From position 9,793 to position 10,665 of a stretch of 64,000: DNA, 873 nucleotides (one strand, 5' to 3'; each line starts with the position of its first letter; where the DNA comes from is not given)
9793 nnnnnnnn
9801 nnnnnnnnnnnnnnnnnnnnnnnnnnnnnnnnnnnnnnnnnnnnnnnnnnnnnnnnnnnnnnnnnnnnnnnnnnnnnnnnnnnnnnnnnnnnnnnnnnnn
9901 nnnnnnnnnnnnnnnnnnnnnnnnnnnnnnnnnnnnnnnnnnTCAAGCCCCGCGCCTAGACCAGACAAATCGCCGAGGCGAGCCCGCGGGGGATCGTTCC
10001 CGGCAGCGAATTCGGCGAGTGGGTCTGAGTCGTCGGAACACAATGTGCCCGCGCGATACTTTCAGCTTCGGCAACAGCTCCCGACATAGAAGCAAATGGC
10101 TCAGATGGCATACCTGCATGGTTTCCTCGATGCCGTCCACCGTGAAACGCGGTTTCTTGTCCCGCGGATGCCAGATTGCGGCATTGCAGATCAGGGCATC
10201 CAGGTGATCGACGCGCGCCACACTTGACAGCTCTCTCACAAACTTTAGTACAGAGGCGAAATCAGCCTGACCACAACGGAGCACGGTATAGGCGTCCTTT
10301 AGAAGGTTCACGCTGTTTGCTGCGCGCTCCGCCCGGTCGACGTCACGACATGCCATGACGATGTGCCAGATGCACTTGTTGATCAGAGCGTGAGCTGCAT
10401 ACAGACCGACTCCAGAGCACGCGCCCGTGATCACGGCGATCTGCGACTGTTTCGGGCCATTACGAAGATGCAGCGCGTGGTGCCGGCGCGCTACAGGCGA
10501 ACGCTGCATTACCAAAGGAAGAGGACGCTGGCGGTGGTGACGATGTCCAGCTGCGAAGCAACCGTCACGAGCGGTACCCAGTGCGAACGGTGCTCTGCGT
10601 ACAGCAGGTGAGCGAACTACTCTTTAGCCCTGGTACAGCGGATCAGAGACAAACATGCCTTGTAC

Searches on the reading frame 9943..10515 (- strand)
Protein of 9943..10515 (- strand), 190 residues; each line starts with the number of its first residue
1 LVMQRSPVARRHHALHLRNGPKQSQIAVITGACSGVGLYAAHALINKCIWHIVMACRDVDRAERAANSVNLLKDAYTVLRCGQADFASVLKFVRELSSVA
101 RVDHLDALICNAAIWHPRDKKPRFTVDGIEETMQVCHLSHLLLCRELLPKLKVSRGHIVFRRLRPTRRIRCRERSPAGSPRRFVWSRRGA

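Call 73: search_protein_families(library=pfam, proteins=[window:9943-10515:-], max_evalue=0.001)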
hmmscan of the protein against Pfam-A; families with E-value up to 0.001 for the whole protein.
window:9943-10515:- (190 aa): 3 families
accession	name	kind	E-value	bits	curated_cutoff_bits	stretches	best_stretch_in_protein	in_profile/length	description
PF00106.31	adh_short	-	4e-15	56.3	26.6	1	25-160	1-133/195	short chain dehydrogenase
PF13561.12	adh_short_C2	-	3.2e-06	27.3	27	1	31-159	1-126/236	Enoyl-(Acyl carrier protein) reductase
PF08659.16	KR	-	0.00037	20.9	22.6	1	28-99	4-75/180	KR domain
